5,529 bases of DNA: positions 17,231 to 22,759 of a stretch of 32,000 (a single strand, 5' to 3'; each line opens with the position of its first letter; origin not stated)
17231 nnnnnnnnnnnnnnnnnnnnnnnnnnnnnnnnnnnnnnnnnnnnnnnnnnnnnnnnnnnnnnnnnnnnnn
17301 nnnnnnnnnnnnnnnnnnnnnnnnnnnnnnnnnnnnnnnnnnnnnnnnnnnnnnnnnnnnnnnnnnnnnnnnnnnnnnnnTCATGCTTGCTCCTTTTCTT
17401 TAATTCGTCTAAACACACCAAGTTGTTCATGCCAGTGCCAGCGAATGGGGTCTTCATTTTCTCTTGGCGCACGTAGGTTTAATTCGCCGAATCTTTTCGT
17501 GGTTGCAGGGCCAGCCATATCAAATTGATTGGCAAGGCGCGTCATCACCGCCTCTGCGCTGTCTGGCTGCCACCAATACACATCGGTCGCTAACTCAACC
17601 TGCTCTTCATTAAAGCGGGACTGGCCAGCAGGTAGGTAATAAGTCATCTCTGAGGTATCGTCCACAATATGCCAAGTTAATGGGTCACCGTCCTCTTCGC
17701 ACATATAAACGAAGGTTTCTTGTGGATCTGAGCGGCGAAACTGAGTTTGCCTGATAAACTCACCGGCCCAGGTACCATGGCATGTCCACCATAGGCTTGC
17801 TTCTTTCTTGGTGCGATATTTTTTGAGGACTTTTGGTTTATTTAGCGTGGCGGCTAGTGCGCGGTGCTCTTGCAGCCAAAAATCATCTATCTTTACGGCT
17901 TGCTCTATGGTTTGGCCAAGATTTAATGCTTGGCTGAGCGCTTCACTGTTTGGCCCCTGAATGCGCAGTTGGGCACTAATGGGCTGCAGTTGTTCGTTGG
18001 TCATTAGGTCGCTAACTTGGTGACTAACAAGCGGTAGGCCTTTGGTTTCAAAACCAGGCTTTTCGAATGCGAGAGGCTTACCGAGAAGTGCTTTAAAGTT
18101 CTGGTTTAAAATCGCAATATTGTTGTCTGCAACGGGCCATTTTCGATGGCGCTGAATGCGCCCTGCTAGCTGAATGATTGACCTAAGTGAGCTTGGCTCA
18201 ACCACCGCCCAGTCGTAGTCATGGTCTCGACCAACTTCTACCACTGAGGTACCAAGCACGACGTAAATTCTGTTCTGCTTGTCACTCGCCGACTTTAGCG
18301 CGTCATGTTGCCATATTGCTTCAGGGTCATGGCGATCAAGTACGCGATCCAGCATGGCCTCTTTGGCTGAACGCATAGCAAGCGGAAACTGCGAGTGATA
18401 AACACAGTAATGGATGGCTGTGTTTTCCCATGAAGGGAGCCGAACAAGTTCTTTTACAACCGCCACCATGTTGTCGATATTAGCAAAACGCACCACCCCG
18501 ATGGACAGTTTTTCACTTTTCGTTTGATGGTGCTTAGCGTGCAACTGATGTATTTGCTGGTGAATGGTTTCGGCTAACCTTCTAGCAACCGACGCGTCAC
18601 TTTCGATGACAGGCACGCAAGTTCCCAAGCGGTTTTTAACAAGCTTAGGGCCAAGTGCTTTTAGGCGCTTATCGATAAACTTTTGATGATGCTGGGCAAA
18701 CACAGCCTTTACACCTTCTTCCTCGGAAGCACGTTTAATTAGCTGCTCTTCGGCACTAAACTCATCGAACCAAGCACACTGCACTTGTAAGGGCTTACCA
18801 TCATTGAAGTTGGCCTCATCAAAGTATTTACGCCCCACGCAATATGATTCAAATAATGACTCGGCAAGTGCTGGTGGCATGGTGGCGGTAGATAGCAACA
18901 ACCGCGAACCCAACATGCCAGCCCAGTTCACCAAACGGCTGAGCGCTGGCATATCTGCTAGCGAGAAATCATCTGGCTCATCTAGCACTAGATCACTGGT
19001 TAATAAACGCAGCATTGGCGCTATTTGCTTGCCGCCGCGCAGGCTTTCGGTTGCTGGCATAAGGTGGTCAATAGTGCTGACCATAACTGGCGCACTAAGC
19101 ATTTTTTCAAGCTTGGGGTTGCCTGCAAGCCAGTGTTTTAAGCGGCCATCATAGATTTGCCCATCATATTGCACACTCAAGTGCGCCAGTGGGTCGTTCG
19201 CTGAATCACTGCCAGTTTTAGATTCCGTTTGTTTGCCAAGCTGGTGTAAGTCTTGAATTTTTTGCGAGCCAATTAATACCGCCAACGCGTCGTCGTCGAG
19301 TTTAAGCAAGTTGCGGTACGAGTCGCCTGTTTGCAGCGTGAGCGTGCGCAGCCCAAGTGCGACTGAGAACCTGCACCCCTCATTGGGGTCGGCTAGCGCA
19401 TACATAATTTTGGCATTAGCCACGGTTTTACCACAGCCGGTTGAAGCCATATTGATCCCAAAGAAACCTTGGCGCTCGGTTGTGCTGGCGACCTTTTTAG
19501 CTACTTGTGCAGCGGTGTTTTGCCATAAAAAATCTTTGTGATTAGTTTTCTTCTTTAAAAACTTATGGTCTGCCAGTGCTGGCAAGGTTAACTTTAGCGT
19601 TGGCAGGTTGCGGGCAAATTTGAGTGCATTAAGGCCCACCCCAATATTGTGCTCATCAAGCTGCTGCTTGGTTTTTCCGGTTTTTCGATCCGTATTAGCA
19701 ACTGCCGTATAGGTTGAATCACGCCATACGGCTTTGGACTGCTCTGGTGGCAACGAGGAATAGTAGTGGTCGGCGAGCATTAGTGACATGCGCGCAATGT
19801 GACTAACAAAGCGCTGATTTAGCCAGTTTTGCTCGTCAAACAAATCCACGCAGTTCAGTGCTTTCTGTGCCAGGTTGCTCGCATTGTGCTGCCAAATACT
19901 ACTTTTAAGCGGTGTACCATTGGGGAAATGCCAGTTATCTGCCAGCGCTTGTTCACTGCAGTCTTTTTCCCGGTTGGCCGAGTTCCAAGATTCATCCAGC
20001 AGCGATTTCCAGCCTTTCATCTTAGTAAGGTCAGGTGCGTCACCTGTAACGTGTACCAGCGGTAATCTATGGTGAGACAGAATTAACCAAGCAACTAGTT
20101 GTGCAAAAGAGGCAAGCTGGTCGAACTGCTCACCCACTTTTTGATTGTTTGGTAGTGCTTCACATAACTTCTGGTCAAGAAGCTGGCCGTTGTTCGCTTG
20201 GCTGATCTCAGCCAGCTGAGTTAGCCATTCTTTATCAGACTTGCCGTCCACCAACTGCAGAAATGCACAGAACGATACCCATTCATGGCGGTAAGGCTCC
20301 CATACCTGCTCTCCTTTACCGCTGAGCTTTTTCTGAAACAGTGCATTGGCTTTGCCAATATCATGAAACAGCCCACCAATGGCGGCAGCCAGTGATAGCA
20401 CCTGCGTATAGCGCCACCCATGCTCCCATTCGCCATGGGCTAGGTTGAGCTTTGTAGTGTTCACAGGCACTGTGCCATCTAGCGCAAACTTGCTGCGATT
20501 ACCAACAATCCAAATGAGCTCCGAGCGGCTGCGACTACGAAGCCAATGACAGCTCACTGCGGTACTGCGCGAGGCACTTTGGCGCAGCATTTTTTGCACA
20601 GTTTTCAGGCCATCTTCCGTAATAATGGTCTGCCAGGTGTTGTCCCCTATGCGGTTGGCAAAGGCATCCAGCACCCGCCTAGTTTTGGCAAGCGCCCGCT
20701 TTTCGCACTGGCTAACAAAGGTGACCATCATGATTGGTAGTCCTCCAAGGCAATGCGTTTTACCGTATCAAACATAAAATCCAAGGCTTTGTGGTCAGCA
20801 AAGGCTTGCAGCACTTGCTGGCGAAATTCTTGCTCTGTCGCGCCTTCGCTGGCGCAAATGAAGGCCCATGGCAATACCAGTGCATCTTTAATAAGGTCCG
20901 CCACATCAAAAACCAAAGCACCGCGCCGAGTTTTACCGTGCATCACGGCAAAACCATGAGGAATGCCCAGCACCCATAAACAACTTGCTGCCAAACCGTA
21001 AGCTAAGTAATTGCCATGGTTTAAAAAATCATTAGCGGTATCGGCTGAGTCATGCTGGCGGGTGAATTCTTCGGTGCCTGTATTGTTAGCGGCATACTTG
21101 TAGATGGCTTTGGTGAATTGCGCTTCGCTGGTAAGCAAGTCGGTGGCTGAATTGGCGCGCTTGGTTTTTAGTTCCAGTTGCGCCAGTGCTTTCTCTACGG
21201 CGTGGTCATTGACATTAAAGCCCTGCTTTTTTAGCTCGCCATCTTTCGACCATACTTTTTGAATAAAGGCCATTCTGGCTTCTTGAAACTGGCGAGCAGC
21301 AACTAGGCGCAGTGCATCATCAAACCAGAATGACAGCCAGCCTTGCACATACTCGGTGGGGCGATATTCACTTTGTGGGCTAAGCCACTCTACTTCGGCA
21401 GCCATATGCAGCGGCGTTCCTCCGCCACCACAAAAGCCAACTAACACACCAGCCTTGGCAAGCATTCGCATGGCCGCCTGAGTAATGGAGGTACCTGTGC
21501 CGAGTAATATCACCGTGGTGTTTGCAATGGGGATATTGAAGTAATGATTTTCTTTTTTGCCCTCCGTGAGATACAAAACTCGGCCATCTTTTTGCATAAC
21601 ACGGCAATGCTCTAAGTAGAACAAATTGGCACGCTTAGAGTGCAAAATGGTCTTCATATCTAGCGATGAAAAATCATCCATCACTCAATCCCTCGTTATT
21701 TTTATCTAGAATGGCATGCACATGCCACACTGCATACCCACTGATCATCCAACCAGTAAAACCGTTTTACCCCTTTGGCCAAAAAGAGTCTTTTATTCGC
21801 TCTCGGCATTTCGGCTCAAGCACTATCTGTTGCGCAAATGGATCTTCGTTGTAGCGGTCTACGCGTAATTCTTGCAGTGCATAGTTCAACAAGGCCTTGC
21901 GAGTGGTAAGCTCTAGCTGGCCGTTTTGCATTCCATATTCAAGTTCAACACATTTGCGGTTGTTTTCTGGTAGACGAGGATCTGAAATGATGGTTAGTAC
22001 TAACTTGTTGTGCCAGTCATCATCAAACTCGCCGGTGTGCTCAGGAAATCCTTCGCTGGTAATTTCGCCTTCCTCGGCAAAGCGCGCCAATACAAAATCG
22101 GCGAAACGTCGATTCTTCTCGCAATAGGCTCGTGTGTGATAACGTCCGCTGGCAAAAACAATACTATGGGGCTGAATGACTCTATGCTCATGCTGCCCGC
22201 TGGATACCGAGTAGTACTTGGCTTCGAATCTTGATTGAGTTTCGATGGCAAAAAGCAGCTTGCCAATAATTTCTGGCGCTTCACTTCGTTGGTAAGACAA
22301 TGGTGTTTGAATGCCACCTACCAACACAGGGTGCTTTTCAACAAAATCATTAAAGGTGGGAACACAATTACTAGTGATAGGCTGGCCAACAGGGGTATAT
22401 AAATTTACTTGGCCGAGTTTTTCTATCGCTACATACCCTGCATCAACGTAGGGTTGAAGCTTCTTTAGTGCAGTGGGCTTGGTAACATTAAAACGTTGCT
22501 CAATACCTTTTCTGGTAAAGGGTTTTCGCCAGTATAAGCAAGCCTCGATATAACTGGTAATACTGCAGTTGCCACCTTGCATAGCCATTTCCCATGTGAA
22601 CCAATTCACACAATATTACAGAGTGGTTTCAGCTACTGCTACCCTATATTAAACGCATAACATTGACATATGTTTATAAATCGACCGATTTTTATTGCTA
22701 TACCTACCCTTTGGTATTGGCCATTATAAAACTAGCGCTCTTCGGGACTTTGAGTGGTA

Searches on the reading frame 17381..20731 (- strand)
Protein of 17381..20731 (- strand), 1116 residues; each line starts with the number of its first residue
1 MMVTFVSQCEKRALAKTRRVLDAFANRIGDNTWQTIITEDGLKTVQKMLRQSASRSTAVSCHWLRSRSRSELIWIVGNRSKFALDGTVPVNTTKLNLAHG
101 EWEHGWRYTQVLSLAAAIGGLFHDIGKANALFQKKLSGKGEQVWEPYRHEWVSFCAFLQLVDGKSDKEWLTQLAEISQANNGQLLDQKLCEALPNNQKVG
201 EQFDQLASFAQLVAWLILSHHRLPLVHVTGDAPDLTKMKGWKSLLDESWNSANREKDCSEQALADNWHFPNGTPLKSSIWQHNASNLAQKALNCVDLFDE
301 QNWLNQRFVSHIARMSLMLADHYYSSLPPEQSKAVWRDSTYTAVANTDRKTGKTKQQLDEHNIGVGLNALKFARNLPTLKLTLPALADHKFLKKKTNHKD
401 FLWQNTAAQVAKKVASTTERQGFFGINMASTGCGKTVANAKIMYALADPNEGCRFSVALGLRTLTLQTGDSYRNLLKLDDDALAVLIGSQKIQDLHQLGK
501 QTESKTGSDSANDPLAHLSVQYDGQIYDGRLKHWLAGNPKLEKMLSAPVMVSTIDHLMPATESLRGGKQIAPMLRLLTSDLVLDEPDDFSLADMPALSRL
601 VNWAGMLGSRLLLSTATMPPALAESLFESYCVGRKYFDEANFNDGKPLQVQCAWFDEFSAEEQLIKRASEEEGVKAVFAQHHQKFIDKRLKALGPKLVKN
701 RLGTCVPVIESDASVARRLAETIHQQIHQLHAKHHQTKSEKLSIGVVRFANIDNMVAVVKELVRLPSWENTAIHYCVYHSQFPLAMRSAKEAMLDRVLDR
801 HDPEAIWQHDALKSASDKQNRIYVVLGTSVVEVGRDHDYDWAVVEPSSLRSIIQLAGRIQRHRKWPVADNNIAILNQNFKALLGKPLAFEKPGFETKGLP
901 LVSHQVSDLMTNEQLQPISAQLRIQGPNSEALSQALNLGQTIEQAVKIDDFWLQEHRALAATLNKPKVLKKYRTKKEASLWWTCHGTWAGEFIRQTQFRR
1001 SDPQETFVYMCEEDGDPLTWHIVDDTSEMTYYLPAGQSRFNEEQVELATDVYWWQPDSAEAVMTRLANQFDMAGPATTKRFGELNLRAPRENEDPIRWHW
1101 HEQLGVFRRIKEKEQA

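Call 90: search_protein_families(library=pfam, proteins=[window:17381-20731:-], max_evalue=0.001)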
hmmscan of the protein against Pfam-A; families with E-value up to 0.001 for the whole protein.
window:17381-20731:- (1116 aa): 2 families
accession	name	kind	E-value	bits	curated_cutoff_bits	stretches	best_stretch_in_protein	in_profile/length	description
PF21384.2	Cas3_I-F_Cas2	-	1.5e-38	131.3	27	1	1-79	1-79/79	CRISPR-associated nuclease/helicase Cas3, I-F/YPEST, Cas2 domain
PF22590.2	Cas3-like_C_2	-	7.1e-25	87.8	27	1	743-864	3-106/106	CRISPR-associated nuclease/helicase Cas3, C-terminal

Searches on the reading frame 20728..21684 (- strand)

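Call 90: search_protein_families(library=pfam, proteins=[window:20728-21684:-], max_evalue=0.001)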
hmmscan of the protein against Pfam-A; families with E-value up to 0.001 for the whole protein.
window:20728-21684:- (318 aa): 1 family
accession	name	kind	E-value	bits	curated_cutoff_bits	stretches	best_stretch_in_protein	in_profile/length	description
PF01867.21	Cas_Cas1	-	8.3e-13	48.6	22.3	1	28-289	8-262/283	CRISPR associated protein Cas1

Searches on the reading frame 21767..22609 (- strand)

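Call 3: search_protein_families(library=pfam, proteins=[window:21767-22609:-], max_evalue=0.1)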
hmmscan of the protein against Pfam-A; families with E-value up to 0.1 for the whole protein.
window:21767-22609:- (280 aa): 1 family
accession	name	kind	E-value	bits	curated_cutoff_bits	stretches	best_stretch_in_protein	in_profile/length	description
PF13280.12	WYL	-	1.2e-09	38.5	21.8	1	114-178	2-66/70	WYL domain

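Call 6: search_protein_families(library=ncbifam, proteins=[window:21767-22609:-], max_evalue=0.1)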
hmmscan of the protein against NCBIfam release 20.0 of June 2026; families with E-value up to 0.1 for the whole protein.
window:21767-22609:- (280 aa): 0 families

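Call 7: search_protein_families(library=padloc, proteins=[window:21767-22609:-], max_evalue=0.1)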
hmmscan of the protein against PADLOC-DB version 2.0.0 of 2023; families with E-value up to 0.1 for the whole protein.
window:21767-22609:- (280 aa): 3 families
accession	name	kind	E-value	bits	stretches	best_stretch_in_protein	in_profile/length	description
PDLC01457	WYL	-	4.7e-12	44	1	109-211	121-221/229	"CAS-I,CAS-II,CAS-III,CAS-IV,CAS-V,CAS-VI; associated_signaling"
PDLC01652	WYL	-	9.9e-08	30.5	1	109-196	14-85/162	"CAS-I,CAS-II,CAS-III,CAS-IV,CAS-V,CAS-VI; associated_signaling"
PDLC03787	RTasWYL-YodC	-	0.011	12.8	1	128-232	208-303/354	DRT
